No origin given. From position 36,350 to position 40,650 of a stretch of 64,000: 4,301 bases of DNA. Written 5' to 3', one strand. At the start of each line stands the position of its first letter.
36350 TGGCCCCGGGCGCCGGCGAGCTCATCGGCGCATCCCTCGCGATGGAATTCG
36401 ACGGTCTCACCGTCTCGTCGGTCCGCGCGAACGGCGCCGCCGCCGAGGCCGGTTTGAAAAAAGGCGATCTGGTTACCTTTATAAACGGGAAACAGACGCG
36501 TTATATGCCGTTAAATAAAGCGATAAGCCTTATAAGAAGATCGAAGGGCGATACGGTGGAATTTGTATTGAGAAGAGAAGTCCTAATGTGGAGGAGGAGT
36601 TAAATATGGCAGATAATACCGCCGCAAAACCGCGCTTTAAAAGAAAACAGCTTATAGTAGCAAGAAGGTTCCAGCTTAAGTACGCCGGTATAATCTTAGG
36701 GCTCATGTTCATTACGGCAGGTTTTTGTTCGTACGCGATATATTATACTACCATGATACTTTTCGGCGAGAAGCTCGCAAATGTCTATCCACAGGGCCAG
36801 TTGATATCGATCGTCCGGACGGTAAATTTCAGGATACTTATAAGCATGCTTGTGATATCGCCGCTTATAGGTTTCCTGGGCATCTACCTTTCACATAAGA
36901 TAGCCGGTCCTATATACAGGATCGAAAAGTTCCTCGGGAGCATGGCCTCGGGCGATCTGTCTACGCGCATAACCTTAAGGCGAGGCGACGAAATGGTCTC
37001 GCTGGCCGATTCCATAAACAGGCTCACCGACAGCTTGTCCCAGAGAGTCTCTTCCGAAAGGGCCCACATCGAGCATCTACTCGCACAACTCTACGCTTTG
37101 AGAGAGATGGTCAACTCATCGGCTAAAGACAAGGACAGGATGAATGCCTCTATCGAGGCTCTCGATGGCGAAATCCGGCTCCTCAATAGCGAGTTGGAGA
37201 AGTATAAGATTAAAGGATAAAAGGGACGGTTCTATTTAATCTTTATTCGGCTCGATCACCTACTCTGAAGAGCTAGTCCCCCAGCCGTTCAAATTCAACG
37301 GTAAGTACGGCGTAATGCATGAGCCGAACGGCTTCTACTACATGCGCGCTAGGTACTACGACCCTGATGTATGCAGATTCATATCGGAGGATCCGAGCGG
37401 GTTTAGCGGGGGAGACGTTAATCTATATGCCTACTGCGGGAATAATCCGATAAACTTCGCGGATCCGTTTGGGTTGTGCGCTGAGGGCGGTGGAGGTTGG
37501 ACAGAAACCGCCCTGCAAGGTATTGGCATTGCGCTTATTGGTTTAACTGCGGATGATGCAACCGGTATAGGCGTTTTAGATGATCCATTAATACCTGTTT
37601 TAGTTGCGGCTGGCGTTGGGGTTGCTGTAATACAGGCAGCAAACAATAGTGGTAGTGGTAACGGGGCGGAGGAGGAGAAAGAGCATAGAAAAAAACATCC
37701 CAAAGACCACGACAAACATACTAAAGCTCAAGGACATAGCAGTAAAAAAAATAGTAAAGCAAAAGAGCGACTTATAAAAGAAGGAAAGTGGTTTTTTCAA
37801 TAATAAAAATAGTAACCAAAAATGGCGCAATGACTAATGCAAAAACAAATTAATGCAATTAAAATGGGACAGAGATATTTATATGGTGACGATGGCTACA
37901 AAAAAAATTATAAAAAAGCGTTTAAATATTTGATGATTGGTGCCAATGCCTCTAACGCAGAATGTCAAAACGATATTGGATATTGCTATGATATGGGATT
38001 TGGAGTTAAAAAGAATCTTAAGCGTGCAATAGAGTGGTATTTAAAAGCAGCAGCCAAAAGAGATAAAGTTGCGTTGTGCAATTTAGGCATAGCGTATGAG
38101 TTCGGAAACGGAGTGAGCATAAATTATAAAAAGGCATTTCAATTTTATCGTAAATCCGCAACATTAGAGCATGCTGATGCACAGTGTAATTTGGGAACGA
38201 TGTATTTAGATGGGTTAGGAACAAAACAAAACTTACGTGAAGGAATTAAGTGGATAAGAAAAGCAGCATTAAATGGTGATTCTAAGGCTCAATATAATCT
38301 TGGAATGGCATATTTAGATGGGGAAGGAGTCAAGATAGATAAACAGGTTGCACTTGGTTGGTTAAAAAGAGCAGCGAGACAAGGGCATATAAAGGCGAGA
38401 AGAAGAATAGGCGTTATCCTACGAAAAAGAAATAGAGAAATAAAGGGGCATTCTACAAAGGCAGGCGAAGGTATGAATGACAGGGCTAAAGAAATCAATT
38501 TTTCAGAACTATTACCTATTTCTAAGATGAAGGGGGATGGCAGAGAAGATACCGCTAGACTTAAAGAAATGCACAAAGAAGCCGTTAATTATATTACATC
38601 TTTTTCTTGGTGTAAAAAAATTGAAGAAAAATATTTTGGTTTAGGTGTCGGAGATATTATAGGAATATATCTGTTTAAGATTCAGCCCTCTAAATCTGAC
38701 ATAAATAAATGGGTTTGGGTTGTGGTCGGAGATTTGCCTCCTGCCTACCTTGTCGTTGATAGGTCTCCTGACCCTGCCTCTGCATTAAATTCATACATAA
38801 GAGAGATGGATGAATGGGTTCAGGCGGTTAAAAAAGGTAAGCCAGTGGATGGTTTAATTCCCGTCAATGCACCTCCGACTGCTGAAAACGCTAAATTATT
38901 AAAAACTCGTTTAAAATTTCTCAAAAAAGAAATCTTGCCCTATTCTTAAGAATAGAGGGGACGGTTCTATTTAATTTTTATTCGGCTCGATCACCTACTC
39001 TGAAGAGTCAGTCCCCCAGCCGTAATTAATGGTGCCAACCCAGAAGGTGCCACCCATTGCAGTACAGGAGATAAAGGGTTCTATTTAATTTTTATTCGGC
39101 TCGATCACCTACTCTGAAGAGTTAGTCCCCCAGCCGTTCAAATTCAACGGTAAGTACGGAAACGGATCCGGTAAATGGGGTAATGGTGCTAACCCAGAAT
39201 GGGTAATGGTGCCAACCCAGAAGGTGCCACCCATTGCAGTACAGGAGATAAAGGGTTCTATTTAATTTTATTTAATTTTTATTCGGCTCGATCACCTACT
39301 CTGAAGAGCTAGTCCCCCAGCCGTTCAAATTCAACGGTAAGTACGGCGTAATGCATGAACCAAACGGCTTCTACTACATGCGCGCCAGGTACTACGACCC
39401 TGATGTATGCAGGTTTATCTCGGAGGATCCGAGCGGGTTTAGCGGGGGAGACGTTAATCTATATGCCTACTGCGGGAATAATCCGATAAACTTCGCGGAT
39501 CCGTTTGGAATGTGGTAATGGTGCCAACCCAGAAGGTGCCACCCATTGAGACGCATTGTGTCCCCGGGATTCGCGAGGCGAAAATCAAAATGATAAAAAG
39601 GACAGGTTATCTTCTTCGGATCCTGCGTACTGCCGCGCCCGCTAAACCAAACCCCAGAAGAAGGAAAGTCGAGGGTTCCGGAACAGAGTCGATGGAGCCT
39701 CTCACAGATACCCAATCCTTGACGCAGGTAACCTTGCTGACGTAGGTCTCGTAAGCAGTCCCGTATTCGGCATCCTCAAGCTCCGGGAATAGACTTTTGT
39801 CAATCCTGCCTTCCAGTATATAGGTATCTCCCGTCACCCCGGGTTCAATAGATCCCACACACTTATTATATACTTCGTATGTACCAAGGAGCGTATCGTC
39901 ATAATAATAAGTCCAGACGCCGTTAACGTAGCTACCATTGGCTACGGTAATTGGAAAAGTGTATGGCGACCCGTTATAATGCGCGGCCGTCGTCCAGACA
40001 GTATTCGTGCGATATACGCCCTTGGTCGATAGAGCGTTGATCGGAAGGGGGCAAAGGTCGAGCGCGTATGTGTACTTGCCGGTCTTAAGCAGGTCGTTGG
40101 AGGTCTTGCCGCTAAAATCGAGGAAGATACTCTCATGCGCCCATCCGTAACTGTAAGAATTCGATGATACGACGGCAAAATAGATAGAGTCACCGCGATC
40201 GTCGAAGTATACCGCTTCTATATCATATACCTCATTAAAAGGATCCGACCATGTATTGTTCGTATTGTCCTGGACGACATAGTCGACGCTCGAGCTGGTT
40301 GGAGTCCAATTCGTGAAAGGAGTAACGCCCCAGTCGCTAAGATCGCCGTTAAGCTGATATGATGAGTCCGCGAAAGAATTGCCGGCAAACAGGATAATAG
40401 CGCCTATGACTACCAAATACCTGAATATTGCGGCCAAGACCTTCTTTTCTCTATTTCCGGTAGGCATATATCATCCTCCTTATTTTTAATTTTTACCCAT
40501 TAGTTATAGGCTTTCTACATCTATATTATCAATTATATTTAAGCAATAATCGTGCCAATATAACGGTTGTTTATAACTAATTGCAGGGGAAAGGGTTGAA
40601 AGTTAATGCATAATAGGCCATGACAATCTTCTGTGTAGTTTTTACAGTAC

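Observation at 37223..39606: Degenerate tandem array of orphan Rhs C-terminal cassettes, each with a conserved non-coding leader, and no parental rhs gene in reach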

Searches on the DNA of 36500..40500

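Call 22: search_rna_families(source=window, start=36500, end=40500, threshold=evalue, max_evalue=1)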
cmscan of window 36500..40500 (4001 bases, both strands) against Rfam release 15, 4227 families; matches with E-value up to 1: 0.
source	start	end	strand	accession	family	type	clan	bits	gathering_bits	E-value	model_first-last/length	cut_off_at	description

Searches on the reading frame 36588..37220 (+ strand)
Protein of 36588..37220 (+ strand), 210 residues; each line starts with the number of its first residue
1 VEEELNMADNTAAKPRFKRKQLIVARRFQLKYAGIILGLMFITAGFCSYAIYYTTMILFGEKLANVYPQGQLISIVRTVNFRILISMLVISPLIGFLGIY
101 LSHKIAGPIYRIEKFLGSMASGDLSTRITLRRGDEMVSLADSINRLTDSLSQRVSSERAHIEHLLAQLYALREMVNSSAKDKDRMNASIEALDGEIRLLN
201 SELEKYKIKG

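Call 10: search_protein_families(library=pfam, proteins=[window:36588-37220:+], max_evalue=0.1)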
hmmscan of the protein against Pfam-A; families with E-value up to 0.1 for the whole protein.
window:36588-37220:+ (210 aa): 4 families
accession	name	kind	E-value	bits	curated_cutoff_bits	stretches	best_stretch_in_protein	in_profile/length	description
PF00672.30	HAMP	-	7.7e-08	33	25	1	102-151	3-52/53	HAMP domain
PF04849.18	HAP1_N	-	0.025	14.2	33.9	1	137-208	211-285/307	HAP1 N-terminal conserved region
PF05615.18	THOC7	-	0.027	15.2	28.7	1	139-207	39-107/136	Tho complex subunit 7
PF20663.3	COG4_N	-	0.044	14.3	27.3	1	153-201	3-51/107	Conserved oligomeric Golgi complex subunit 4, N-terminal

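Call 17: find_encoding_contigs(protein=window:36588-37220:+, flank=10000, max_places=10)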
Protein window:36588-37220:+ (210 aa): no gene with exactly this product is on record in the collection.

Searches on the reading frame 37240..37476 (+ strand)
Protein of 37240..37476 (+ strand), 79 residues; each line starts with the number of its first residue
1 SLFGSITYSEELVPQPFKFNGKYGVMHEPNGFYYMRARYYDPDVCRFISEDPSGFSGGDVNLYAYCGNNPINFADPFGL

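Call 15: find_homologous_proteins(query=window:37240-37476:+, max_evalue=1e-10)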
Query seq(79 aa) (79 aa): 61 proteins with E <= 1e-10 among 121 candidates.
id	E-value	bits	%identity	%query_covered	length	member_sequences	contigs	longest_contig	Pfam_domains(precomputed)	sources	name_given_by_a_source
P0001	3.2e-30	122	67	100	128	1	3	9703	PF25023.2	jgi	jgi:RHS repeat-associated protein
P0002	6.1e-30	121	73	97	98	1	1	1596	PF25023.2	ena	-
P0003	2.2e-28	116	68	97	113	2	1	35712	-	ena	-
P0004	2.7e-27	113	71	96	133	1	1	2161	-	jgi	jgi:RHS repeat-associated protein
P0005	7.0e-27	111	74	86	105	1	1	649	PF25023.2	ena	-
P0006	9.7e-26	108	68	94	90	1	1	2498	-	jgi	jgi:RHS repeat-associated protein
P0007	2.7e-24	103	85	68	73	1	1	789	-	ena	-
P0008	7.8e-23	98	72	81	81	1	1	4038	-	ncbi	-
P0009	2.7e-22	97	71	82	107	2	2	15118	-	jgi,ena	-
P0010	2.4e-21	93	65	90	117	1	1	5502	-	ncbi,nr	ncbi:MAG: RHS repeat-associated core domain-containing protein [Methyloglobulus sp.]|nr:RHS repeat-a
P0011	4.7e-21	93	71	75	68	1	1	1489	-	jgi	jgi:RHS repeat-associated protein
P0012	4.8e-20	89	78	68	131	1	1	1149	-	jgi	-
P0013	5.2e-20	89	81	67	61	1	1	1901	-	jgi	jgi:RHS repeat-associated protein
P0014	1.3e-19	88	78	68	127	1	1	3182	-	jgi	-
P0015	2.1e-19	87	72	76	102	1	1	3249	PF25023.2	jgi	jgi:RHS repeat-associated protein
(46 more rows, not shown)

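Call 39: find_encoding_contigs(protein=P0003, flank=10000, max_places=4)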
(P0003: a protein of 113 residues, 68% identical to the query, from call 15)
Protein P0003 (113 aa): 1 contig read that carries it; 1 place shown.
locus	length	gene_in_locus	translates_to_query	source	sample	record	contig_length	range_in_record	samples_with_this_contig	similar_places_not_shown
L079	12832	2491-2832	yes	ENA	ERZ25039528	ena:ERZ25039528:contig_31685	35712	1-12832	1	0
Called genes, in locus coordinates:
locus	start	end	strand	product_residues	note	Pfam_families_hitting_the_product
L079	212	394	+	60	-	-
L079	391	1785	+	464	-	PF03050:DDE_Tnp_IS66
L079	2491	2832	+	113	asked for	-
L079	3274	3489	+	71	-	-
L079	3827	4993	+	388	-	PF05593:RHS_repeat (faint), PF25023:TEN_YD-shell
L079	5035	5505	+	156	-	-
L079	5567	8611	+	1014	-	PF20148:DUF6531, PF25023:TEN_YD-shell (weak), PF05593:RHS_repeat, PF25023:TEN_YD-shell (weak), PF05593:RHS_repeat, PF25023:TEN_YD-shell, PF05593:RHS_repeat, PF25023:TEN_YD-shell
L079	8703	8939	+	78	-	-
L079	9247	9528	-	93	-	PF01381:HTH_3 (weak)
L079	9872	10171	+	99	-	-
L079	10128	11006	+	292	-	PF01807:Zn_ribbon_DnaG, PF08275:DNAG_N (weak)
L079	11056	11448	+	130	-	-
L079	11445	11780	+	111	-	PF05717:TnpB_IS66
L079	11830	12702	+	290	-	PF14236:DruA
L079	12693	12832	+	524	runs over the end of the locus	PF03050:DDE_Tnp_IS66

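Call 59: find_related_loci(query=window:37240-37476:+, collection=metagenome_contigs, flank=8000)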
Query seq(79 aa) (79 aa) in metagenome_contigs; peptide patterns used: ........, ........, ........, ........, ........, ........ (x = any residue, [..] = any of these).
598 stretches matched a pattern (row limit reached: there are more); 478 encode a relative of the query (tblastn E <= 1e-3); the best 80 are kept; 79 distinct loci.
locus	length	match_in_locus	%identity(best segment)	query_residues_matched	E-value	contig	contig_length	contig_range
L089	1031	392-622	77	3-79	2e-39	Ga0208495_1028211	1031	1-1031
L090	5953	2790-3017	76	3-78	1e-37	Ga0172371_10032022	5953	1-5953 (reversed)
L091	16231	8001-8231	73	3-79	8e-38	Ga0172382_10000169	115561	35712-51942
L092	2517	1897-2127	74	3-79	2e-37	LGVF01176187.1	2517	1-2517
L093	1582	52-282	74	3-79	5e-37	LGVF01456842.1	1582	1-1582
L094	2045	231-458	72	3-78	4e-36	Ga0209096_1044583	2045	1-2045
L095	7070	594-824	71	3-79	6e-36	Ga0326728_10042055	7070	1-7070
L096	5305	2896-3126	74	3-79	1e-35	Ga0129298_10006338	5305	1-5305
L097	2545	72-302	71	3-79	8e-36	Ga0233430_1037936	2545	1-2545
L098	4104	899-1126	74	3-78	2e-35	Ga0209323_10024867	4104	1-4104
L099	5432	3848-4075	74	3-78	2e-35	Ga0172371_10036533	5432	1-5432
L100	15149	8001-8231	73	3-79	2e-35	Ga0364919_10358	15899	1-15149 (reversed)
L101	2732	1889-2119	74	3-79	1e-35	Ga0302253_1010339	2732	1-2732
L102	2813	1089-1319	73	3-79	1e-35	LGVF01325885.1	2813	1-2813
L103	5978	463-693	71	3-79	2e-35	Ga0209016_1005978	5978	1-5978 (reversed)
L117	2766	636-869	73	3-79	3e-34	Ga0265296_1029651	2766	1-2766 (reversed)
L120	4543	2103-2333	70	3-79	2e-34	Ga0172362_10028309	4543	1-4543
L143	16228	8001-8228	71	3-78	2e-33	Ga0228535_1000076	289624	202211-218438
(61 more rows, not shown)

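Call 79: search_protein_families(library=pfam, proteins=[L117:2136-2765:+, L143:9247-9990:+, L120:3150-3890:+], max_evalue=0.001)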
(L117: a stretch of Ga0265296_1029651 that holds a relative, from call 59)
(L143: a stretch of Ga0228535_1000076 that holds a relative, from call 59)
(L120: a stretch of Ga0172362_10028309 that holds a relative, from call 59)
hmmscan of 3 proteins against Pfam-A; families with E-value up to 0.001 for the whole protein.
L117:2136-2765:+ (210 aa): 1 family
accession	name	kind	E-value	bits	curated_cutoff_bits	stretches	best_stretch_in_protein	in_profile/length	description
PF01797.21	Y1_Tnp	-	3.8e-18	66.2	23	1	12-123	5-119/121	Transposase IS200 like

L143:9247-9990:+ (248 aa): 1 family
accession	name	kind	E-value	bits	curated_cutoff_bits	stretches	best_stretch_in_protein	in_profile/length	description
PF01797.21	Y1_Tnp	-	5.3e-14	52.8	23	1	11-121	4-119/121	Transposase IS200 like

L120:3150-3890:+ (247 aa): 1 family
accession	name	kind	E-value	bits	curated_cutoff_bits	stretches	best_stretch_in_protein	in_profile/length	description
PF01797.21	Y1_Tnp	-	5.2e-09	36.7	23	1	14-121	7-119/121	Transposase IS200 like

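Call 82: find_homologous_proteins(query=L117:2136-2765:+, max_evalue=1e-20)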
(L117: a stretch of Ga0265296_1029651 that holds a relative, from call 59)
Query L117:2136-2765:+ (210 aa): 1427 proteins with E <= 1e-20 among 1894 candidates; the best 120 are listed.
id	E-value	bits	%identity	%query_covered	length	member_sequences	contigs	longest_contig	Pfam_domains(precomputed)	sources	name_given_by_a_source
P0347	4.0e-135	466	100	100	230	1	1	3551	PF01797.22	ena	-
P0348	1.2e-134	465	100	100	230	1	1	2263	PF01797.22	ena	-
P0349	1.2e-134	465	99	100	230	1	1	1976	PF01797.22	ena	-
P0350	2.8e-134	464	99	100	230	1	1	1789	PF01797.22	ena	-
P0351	4.5e-134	463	99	100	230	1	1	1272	PF01797.22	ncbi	-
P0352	7.1e-134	462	99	100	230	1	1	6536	PF01797.22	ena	-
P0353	7.7e-134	462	99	100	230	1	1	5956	PF01797.22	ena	-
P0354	1.2e-133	461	99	100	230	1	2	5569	PF01797.22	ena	-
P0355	5.2e-133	459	99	100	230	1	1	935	PF01797.22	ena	-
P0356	5.8e-132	456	98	100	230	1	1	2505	PF01797.22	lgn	-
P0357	1.4e-130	451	97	100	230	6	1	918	PF01797.22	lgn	-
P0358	1.1e-117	409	86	100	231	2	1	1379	PF01797.22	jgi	jgi:putative transposase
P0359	2.5e-116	405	85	100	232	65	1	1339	PF01797.22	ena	-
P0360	6.6e-116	404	84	100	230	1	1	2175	PF01797.22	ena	-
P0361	9.1e-116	403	85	100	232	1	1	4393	PF01797.22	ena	-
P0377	1.9e-113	395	83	100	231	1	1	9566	PF01797.22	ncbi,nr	ncbi:MAG: transposase [Candidatus Omnitrophica bacterium]|nr:transposase [Candidatus Omnitrophota ba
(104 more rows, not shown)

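Call 83: find_encoding_contigs(protein=P0352, flank=6000, max_places=5)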
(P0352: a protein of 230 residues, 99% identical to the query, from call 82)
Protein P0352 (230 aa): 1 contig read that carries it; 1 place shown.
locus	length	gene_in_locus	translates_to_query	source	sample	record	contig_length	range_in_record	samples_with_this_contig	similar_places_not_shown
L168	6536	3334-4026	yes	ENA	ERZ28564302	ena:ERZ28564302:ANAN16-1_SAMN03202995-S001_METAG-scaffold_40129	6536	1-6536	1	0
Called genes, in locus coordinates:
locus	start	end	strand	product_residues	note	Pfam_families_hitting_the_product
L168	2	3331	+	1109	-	?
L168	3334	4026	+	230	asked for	PF01797:Y1_Tnp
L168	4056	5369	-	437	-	-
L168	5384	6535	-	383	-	?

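Call 84: find_encoding_contigs(protein=P0377, flank=8000, max_places=5)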
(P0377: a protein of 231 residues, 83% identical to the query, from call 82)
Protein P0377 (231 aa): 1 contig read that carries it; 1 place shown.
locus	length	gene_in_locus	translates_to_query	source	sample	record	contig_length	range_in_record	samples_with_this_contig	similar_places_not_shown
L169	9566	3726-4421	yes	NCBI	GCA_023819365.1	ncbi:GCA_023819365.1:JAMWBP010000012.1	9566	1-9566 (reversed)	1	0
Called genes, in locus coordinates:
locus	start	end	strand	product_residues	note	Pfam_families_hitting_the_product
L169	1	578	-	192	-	PF00873:ACR_tran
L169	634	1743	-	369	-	PF25917:BSH_RND, PF25973:BSH_CzcB, PF25984:BSH_YknX (weak), PF25885:HH_EMRA (weak), PF25954:Beta-barrel_RND_2, PF25967:RND-MFP_C, PF25975:CzcB_C, PF25989:YknX_C, +2 more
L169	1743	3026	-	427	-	PF02321:OEP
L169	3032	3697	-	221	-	PF00440:TetR_N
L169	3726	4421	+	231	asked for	PF01797:Y1_Tnp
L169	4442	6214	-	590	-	-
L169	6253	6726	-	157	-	-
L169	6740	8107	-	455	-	PF02614:UxaC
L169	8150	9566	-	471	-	PF20581:DUF6785, PF20580:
